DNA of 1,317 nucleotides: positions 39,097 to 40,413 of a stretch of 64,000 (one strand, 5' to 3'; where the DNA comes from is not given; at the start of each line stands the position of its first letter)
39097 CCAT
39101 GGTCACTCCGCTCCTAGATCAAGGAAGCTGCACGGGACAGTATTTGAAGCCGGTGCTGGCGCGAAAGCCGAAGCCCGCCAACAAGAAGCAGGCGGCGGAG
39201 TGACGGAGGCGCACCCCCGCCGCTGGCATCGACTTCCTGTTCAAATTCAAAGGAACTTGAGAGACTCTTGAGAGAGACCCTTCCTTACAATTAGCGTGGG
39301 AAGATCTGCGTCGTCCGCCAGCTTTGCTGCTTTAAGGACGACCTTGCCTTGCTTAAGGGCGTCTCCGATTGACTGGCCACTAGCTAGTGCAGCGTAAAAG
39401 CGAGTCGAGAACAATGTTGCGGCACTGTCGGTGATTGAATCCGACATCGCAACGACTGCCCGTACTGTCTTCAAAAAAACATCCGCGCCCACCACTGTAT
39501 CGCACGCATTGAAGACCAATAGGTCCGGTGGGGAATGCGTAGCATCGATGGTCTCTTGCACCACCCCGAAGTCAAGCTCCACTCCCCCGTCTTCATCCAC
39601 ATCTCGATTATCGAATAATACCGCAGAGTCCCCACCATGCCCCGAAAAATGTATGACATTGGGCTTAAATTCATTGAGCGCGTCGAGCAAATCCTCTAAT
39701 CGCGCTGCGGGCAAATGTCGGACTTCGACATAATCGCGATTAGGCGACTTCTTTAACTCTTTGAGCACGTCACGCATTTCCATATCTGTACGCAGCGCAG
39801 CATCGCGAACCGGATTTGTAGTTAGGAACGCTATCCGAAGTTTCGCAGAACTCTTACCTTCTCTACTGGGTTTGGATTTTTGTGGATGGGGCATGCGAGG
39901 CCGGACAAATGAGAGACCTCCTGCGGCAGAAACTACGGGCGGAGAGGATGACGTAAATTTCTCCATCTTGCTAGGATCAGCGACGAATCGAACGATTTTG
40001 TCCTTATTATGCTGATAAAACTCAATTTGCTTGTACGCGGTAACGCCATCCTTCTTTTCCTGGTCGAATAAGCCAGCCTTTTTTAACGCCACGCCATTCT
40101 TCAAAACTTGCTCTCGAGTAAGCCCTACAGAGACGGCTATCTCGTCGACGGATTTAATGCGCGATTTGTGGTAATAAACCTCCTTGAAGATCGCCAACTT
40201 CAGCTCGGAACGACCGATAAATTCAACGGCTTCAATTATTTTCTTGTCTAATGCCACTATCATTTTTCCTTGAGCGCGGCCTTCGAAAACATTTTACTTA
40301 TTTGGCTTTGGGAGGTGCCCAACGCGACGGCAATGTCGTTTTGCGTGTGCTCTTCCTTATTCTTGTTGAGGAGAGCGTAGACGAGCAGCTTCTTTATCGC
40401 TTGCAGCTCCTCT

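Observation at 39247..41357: Six-gene operon: five small HTH proteins plus a wHTH-CHAT protease (candidate undescribed defence or signalling system)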

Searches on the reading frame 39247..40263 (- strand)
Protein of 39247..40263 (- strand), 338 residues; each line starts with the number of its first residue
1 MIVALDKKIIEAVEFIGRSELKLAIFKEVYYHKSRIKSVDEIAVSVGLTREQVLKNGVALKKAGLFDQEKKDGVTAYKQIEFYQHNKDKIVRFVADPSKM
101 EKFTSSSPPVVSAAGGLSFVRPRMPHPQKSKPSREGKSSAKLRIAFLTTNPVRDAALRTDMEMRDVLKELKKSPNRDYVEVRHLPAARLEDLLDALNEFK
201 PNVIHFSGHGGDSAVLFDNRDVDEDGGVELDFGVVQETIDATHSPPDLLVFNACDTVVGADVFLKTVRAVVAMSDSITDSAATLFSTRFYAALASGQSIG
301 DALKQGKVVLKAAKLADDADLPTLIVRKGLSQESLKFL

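Call 3: search_protein_families(library=pfam, proteins=[window:39247-40263:-], max_evalue=0.1)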
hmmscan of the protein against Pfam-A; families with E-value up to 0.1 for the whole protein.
window:39247-40263:- (338 aa): 5 families
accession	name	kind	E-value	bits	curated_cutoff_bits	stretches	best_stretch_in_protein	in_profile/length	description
PF12770.12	CHAT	-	3.2e-12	46.9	24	1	160-310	107-266/289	CHAT domain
PF01364.23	Peptidase_C25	-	0.0013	18.5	23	1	166-309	197-344/374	Peptidase family C25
PF05205.17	COMPASS-Shg1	-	0.0084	17.3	24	1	60-96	6-42/102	COMPASS (Complex proteins associated with Set1p) component shg1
PF10834.13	DUF2560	-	0.026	15.2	25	1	11-34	26-48/72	Protein of unknown function (DUF2560)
PF07072.16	ZapD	-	0.037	14.2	27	0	8-41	28-61/210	Cell division protein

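Call 4: search_protein_families(library=padloc, proteins=[window:39247-40263:-], max_evalue=0.1)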
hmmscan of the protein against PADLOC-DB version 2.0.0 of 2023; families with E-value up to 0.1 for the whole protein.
window:39247-40263:- (338 aa): 7 families
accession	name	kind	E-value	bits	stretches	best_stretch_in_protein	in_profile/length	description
PDLC02016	SAVED_CHAT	-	1.4e-06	25.5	1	129-308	279-453/498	-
PDLC02987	caspase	-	0.00093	16.5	1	204-326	75-150/453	-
PDLC01434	CasR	-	0.0043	14.9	1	17-72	125-177/191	"CAS-I,CAS-II,CAS-III,CAS-IV,CAS-V,CAS-VI; associated_signaling"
PDLC03831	BovA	-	0.0058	13.2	1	164-220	469-517/720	-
PDLC01438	Csa3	-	0.011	13.8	1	19-97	147-213/305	"CAS-I,CAS-II,CAS-III,CAS-IV,CAS-V,CAS-VI; associated_signaling"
PDLC01268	CasR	-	0.012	13.6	1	13-76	113-176/179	"CAS-I,CAS-II,CAS-III,CAS-IV,CAS-V,CAS-VI; associated_signaling"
PDLC01850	CARF3--CARF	-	0.028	12.3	1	7-74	133-197/209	-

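Call 6: find_homologous_proteins(query=window:39247-40263:-, max_evalue=0.001)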
Query window:39247-40263:- (338 aa): 70 proteins with E <= 0.001 among 8000 candidates.
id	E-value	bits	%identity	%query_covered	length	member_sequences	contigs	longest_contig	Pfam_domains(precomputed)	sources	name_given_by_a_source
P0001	9.5e-213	723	100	99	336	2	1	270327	PF12770.13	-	-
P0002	2.5e-164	564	78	99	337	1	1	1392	PF12770.13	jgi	-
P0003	2.1e-159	548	75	99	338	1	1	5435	PF12770.13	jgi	jgi:hypothetical protein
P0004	9.3e-159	546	75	99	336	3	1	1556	PF12770.13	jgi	jgi:hypothetical protein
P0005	2.0e-128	446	62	99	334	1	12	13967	PF12770.13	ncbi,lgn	-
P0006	5.5e-115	402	58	99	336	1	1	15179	PF12770.13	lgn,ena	-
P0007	5.5e-114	399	56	99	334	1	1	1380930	PF12770.13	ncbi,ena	-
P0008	3.9e-112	393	57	98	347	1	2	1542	PF12770.13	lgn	-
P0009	2.6e-108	380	53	98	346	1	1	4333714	PF12770.13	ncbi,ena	-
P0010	5.1e-108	379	56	98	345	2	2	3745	PF12770.13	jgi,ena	-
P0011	5.3e-106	373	54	98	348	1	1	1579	PF12770.13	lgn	-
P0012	8.5e-105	369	53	98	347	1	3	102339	PF12770.13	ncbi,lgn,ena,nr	ncbi:MAG: CHAT domain-containing protein [Proteobacteria bacterium]|nr:CHAT domain-containing protei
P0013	1.4e-104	368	52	98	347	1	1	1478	PF12770.13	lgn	-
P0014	8.0e-104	366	53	98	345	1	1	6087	PF12770.13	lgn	-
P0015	1.6e-103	365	53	98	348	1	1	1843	PF12770.13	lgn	-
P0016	1.4e-99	352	54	98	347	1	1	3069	PF12770.13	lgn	-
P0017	6.9e-98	346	70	71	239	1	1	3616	PF12770.13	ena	-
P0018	8.3e-98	346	50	98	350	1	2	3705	PF12770.13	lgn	-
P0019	6.3e-94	333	53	94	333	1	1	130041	PF12770.13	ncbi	ncbi:MAG: CHAT domain-containing protein, partial [Pseudomonadota bacterium]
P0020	5.5e-90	320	49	94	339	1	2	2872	PF12770.13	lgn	-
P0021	8.2e-87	310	49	95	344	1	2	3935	PF12770.13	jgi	jgi:CHAT domain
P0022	3.0e-85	305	49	95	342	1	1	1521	PF12770.13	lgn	-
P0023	2.0e-80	289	47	99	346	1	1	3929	PF12770.13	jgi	jgi:hypothetical protein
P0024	1.8e-74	269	45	97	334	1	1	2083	PF12770.13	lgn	-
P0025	2.1e-73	266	44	96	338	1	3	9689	PF12770.13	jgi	jgi:hypothetical protein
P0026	2.2e-72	262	42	95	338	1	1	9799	PF12770.13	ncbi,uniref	ncbi:CHAT domain-containing protein [Abyssibius alkaniclasticus]|uniref:CHAT domain-containing prote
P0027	2.9e-72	262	44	97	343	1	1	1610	PF12770.13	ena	-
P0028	7.9e-72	261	43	95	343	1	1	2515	PF12770.13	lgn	-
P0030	4.1e-69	252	65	54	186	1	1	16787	PF12770.13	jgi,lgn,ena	-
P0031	9.1e-68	247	42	96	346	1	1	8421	PF12770.13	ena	-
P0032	9.8e-68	247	41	96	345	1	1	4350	PF12770.13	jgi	jgi:hypothetical protein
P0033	2.9e-67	246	43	96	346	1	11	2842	PF12770.13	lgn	-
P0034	1.8e-66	243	40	99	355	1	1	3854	PF12770.13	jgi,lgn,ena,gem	-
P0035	7.1e-66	241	42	93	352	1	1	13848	PF12770.13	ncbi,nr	ncbi:CHAT domain-containing protein [Mesorhizobium sp. M7A.F.Ca.US.001.01.1.1]|nr:CHAT domain-contai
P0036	1.3e-65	240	40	98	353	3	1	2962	PF12770.13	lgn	-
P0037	1.4e-65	240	42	93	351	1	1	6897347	PF12770.13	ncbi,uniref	ncbi:CHAT domain-containing protein [Mesorhizobium sp. RIZ17]|uniref:CHAT domain-containing protein 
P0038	7.6e-65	238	41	98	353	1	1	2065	PF12770.13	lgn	-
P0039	1.8e-62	230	39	98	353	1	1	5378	PF12770.13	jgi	jgi:hypothetical protein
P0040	2.0e-61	226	42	95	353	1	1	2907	PF12770.13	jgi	jgi:hypothetical protein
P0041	2.7e-61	226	44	79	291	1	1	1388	PF12770.13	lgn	-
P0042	2.6e-59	219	40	95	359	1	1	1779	PF12770.13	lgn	-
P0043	1.2e-55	207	39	96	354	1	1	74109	PF12770.13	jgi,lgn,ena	-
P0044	1.9e-55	207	38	99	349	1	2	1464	PF12770.13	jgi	jgi:CHAT domain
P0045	6.8e-55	205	38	96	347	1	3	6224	PF12770.13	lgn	-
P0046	1.4e-54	204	39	93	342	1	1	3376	PF12770.13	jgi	jgi:DNA-binding transcriptional ArsR family regulator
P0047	2.6e-51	193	50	57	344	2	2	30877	PF12770.13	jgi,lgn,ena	-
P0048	6.4e-51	192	53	55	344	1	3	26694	PF12770.13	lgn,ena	-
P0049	7.7e-51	192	37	98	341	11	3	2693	PF12770.13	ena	-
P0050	2.8e-50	190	50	57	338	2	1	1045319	PF12770.13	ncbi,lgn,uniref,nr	ncbi:hypothetical protein FHS20_003844 [Phyllobacterium endophyticum]|uniref:CHAT domain-containing 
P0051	1.3e-48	184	51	58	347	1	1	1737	PF12770.13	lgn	-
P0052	2.6e-47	180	49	58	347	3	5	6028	PF12770.13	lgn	-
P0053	9.4e-46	175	47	64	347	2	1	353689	PF12770.13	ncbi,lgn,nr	ncbi:CHAT domain-containing protein [Mesorhizobium kowhaii]|nr:CHAT domain-containing protein [Mesor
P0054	4.4e-44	169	51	51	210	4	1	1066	PF12770.13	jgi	jgi:CHAT domain-containing protein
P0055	2.2e-41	161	30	98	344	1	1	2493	PF12770.13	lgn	-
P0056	1.5e-39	155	30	96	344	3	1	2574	PF12770.13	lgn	-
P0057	3.8e-38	150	43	58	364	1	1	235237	PF12770.13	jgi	jgi:CHAT domain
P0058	2.9e-37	147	31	95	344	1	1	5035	PF12770.13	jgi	jgi:hypothetical protein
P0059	3.7e-36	143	31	91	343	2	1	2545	PF12770.13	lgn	-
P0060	3.9e-23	101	36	57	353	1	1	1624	PF12770.13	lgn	-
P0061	4.5e-16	77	30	59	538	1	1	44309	PF12770.13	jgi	jgi:hypothetical protein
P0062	7.8e-16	77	30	61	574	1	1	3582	PF12770.13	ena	-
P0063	2.9e-14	71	32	55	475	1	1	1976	PF12770.13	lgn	-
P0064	4.0e-14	71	31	46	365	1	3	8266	PF12770.13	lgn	-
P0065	1.2e-13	69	31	55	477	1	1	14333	PF12770.13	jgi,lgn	jgi:hypothetical protein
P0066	9.7e-13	66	31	55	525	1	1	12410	PF12770.13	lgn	-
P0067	2.6e-10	58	32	51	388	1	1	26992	PF12770.13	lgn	-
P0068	8.3e-8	50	30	46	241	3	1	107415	PF12770.13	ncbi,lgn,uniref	ncbi:CHAT domain-containing protein [Dapis sp. BLCC M229]|uniref:CHAT domain-containing protein n=1 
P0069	1.4e-6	46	29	46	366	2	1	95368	PF12770.13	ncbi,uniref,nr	ncbi:MAG: CHAT domain-containing protein [Okeania sp. SIO2C9]|uniref:CHAT domain-containing protein 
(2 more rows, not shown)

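Call 8: find_related_loci(query=A1, collection=genome_contigs, flank=8000)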
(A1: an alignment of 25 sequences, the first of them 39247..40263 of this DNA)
Query A1 (338 aa) in genome_contigs; peptide patterns used: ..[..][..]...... (x = any residue, [..] = any of these).
599 stretches matched a pattern (row limit reached: there are more); 584 encode a relative of the query (tblastn E <= 1e-3); the best 80 are kept; 80 distinct loci.
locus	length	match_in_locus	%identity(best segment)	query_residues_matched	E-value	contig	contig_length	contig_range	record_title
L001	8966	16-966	53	7-325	7e-99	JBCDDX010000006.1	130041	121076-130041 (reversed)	MAG: Pseudomonadota bacterium isolate P01_G01_bin.50 k141_2898587_length_130041_cov_12.0860, whole genome shotgun sequen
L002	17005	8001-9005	37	5-333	2e-61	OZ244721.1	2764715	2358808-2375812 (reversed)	MAG: Sphingomonadaceae bacterium isolate dc1d8073-9e5f-46b1-8669-ea7795639bec genome assembly, chromosome: 1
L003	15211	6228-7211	37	6-327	7e-58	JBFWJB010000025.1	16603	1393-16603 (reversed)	MAG: Rhodospirillaceae bacterium isolate CA_2019_NHSR_119 NODE_7565_length_16603_cov_3.628854_NHSR, whole genome shotgun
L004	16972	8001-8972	37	8-338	1e-53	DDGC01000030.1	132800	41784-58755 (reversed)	MAG TPA_asm: Rhizobiales bacterium UBA1912 UBA1912_contig_284, whole genome shotgun sequence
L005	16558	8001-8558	51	141-327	8e-54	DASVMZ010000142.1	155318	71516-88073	MAG TPA_asm: Sphingobium sp. isolate SMAG_U3113 k141_560379, whole genome shotgun sequence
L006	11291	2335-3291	31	16-335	5e-44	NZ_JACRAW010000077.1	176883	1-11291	MAG: Bradyrhizobium sp. isolate NC_groundwater_1604_Pr3_B-0.1um_63_21 SR-2_scaffold_141_1663777, whole genome shotgun se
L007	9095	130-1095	29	6-331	3e-38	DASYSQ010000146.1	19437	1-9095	MAG TPA_asm: Pseudolabrys sp. isolate SMAG_U4542 k141_2095307, whole genome shotgun sequence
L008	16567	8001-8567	37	141-331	2e-34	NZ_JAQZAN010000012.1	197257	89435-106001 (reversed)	Actinomycetospora straminea strain JCM 17983 NODE_12_length_197257_cov_47.048757, whole genome shotgun sequence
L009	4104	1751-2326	33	142-335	5e-32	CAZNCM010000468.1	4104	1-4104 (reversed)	MAG TPA_asm: uncultured Lyngbya sp. isolate SRP063590_co1_67 genome assembly, contig: NODE_22331_length_4104_cov_3.71820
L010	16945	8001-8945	29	6-326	9e-32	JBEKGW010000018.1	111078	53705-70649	MAG: Terriglobales bacterium isolate SPRUCE 262 SPRUCE_262_18, whole genome shotgun sequence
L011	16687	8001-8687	32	99-331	3e-31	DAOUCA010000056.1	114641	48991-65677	MAG TPA_asm: Caldilineaceae bacterium isolate H76_764 k137_432499, whole genome shotgun sequence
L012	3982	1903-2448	37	141-324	1e-30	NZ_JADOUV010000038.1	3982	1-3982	Arthrobacter sp. CAN_A6 Ga0418701_38, whole genome shotgun sequence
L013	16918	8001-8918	28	5-331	4e-30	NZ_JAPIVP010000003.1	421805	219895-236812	Pedobacter sp. PF22-3 P.sp._PF22-3_LCCC_2175_contig_3, whole genome shotgun sequence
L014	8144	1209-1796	34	140-338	8e-30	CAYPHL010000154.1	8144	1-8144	MAG TPA_asm: uncultured Rikenellaceae bacterium isolate binchicken_co22_232 genome assembly, contig: NODE_8747_length_81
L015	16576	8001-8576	32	142-335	7e-30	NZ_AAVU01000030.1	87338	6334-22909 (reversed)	Lyngbya sp. PCC 8106 1099428180505, whole genome shotgun sequence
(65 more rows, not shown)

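Call 12: find_encoding_contigs(protein=P0001, flank=6000, max_places=3)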
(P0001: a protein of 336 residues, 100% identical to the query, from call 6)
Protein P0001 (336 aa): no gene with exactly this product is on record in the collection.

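Call 13: find_encoding_contigs(protein=P0005, flank=8000, max_places=4)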
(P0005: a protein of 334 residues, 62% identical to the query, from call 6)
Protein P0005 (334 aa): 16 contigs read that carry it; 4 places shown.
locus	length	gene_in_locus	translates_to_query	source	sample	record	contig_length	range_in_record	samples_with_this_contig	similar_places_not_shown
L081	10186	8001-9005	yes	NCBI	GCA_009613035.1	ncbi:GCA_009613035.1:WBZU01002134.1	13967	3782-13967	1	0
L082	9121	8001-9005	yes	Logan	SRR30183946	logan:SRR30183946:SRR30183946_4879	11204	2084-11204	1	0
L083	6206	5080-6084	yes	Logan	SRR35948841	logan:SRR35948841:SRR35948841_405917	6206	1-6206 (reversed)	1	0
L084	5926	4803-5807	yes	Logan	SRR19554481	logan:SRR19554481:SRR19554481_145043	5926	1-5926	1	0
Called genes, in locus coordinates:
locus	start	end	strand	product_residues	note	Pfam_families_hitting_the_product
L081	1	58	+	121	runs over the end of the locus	-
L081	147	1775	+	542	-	PF19263:DUF5906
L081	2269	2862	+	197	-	-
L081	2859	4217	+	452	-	PF03237:Terminase_6N (faint), PF04466:Terminase_3 (weak)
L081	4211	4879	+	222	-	-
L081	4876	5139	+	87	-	-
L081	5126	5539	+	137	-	-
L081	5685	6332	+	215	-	-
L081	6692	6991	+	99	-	-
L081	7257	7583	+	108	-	PF12802:MarR_2 (faint)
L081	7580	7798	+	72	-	-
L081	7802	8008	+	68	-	-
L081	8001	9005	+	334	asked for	PF12770:CHAT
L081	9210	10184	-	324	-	?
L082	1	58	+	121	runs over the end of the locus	-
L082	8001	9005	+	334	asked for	PF12770:CHAT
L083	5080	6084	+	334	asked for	PF12770:CHAT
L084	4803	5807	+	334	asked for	PF12770:CHAT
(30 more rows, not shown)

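Call 14: find_encoding_contigs(protein=P0007, flank=8000, max_places=3)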
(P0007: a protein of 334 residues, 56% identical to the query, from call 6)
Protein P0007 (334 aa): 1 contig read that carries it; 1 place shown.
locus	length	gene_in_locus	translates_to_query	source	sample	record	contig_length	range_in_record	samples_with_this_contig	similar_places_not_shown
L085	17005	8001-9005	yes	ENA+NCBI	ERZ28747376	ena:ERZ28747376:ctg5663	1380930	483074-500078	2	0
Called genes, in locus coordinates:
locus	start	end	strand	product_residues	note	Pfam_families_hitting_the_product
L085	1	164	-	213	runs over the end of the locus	-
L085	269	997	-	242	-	PF01925:TauE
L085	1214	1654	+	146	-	PF00011:HSP20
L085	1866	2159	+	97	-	PF06620:DUF1150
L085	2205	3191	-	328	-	PF04321:RmlD_sub_bind (faint), PF05368:NmrA, PF01073:3Beta_HSD, PF01370:Epimerase, PF07993:NAD_binding_4 (faint), PF13460:NAD_binding_10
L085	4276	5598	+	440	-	PF00078:RVT_1, PF08388:GIIM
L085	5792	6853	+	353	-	PF13356:Arm-DNA-bind_3, PF22022:Phage_int_M, PF00589:Phage_integrase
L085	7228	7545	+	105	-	PF12802:MarR_2 (weak)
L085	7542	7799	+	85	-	-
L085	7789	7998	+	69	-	-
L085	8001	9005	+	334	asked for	PF12770:CHAT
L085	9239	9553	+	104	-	PF01527:HTH_Tnp_1, PF13518:HTH_28 (weak)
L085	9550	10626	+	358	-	PF13276:HTH_21, PF00665:rve, PF13683:rve_3, PF13333:rve_2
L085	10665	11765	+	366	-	-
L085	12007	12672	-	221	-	-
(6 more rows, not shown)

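Call 15: find_encoding_contigs(protein=P0009, flank=10000, max_places=2)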
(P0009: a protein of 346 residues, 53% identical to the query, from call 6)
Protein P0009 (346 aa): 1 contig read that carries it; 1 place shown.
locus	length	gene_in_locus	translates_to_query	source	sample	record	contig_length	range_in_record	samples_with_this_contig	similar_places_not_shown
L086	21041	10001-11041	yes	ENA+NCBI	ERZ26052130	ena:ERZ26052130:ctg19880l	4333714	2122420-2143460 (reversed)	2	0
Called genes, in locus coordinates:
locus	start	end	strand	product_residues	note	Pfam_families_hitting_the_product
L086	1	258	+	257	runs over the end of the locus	PF00005:ABC_tran, PF13304:AAA_21 (faint)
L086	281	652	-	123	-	PF00581:Rhodanese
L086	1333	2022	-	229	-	PF00156:Pribosyltran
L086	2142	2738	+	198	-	PF08239:SH3_3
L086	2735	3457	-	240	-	PF00005:ABC_tran, PF13304:AAA_21 (faint)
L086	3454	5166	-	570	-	PF02653:BPD_transp_2, PF00005:ABC_tran, PF13304:AAA_21 (faint), PF12399:BCA_ABC_TP_C (weak)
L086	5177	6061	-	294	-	PF02653:BPD_transp_2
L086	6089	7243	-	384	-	PF13458:Peripla_BP_6, PF01094:ANF_receptor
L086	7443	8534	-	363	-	PF06500:FrsA-like, PF00561:Abhydrolase_1 (faint), PF12146:Hydrolase_4 (faint), PF00326:Peptidase_S9, PF12695:Abhydrolase_5 (faint)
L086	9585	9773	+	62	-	-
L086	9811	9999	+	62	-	PF01371:Trp_repressor (weak)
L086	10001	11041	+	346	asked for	PF12770:CHAT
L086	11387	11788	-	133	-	PF13622:4HBT_3, PF03061:4HBT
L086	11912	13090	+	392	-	PF00155:Aminotran_1_2, PF01053:Cys_Met_Meta_PP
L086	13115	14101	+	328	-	PF01073:3Beta_HSD, PF01370:Epimerase, PF04321:RmlD_sub_bind, PF07993:NAD_binding_4, PF16363:GDP_Man_Dehyd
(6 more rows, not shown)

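Call 16: find_encoding_contigs(protein=P0012, flank=10000, max_places=2)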
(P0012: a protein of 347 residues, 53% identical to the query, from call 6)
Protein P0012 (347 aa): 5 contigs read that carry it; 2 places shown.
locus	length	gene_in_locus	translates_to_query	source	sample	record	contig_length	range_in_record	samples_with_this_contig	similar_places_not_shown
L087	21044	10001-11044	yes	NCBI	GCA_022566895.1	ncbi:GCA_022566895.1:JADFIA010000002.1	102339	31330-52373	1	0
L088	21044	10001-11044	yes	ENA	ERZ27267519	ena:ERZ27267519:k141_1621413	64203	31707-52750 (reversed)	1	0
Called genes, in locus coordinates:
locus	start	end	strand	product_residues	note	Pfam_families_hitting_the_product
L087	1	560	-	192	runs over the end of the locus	-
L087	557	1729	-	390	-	PF01546:Peptidase_M20, PF07687:M20_dimer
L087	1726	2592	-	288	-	PF14805:THDPS_N_2, PF00132:Hexapep (weak), PF14602:Hexapep_2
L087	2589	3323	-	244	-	PF00702:Hydrolase, PF13419:HAD_2 (weak)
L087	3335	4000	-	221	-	PF00009:GTP_EFTU (faint), PF03193:RsgA_GTPase (faint), PF00350:Dynamin_N (faint), PF01926:MMR_HSR1, PF02421:FeoB_N (weak)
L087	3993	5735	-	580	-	PF14849:YidC_periplas, PF02096:60KD_IMP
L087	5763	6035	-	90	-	PF01809:YidD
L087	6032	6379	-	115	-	PF00825:Ribonuclease_P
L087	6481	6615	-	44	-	PF00468:Ribosomal_L34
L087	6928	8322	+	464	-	PF00512:HisKA (faint), PF02518:HATPase_c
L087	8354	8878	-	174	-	-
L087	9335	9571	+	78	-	PF13384:HTH_23 (faint), PF08281:Sigma70_r4_2 (weak)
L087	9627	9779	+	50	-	-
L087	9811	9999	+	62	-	-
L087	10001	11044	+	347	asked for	PF12770:CHAT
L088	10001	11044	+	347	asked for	PF12770:CHAT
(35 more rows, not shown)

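Call 17: find_encoding_contigs(protein=P0037, flank=10000, max_places=2)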
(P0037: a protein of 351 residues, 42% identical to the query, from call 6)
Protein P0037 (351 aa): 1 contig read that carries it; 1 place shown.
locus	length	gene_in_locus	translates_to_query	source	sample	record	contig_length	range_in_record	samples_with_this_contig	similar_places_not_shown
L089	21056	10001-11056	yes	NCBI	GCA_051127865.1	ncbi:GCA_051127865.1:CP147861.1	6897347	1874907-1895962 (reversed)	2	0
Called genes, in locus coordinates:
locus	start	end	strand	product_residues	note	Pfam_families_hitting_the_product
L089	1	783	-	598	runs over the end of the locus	-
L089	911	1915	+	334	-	PF00535:Glycos_transf_2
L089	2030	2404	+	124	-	PF04138:GtrA_DPMS_TM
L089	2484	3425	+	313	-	PF02951:GSH-S_N, PF02955:GSH-S_ATP, PF14398:ATPgrasp_YheCD (faint), PF08443:RimK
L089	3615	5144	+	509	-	PF13541:ChlI, PF00158:Sigma54_activat (faint), PF00493:MCM (faint), PF01078:Mg_chelatase, PF07728:AAA_5, PF13335:Mg_chelatase_C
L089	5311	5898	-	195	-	PF00440:TetR_N, PF16925:TetR_C_13 (weak)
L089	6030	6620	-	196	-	PF03729:DUF308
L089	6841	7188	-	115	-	-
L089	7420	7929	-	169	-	-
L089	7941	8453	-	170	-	-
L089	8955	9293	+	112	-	-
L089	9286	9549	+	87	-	PF13545:HTH_Crp_2 (weak), PF08281:Sigma70_r4_2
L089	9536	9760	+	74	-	-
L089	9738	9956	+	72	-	-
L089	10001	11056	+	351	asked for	PF12770:CHAT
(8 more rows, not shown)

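Call 29: search_protein_families(library=padloc, proteins=[P0050, P0053], max_evalue=0.01)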
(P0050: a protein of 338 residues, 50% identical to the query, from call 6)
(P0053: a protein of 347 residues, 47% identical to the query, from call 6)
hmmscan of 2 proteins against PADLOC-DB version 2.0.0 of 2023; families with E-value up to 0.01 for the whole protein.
P0050 (338 aa): 2 families
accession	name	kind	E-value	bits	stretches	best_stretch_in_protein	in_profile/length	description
PDLC05062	PDC-S66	-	5.4e-06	24.1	1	2-122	7-127/282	-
PDLC02016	SAVED_CHAT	-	2.5e-05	21.4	1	117-321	267-470/498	-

P0053 (347 aa): 2 families
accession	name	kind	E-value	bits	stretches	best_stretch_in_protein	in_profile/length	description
PDLC05062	PDC-S66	-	9e-08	29.9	1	4-128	3-127/282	-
PDLC02016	SAVED_CHAT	-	3.4e-07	27.6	1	159-312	304-454/498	-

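Call 30: predict_structure(alignment_id=A1)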
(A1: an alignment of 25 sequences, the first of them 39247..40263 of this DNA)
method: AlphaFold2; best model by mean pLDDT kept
length: 338 residues; sequences in the alignment: 25
mean_pLDDT: 87.0   pTM: 0.60
mean pLDDT of the five models: 87.0, 86.5, 83.4, 82.3, 81.2
residues with pLDDT >= 90: 244; 70-90: 43; 50-70: 19; < 50: 32
segments of 3 or more residues with pLDDT < 50: 106-125, 127-135
pLDDT, mean of each block of 10 residues (from residue 1): 77 95 97 86 96 97 95 95 93 90 56 41 46 53 94 73 96 95 93 94 93 84 70 95 95 92 97 93 97 98 98 95 97 94
secondary structure, 60 per line:
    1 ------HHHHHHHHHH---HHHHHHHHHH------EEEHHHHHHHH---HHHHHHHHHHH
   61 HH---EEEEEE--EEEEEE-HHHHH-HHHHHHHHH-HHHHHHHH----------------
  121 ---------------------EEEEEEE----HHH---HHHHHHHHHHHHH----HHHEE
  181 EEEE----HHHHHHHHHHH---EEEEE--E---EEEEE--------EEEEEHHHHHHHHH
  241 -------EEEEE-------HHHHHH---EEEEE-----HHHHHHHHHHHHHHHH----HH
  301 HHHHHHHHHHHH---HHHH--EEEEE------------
elements in order: H7-16 H20-29 E36-38 H39-46 H50-62 E66-71 E74-79 H81-85 H87-95 H97-104 E142-148 H159-171 E179-184 H189-199 E203-207 E214-218 E227-231 H232-240 E248-252 H260-265 E269-273 H279-294 H299-312 H316-319 E322-326
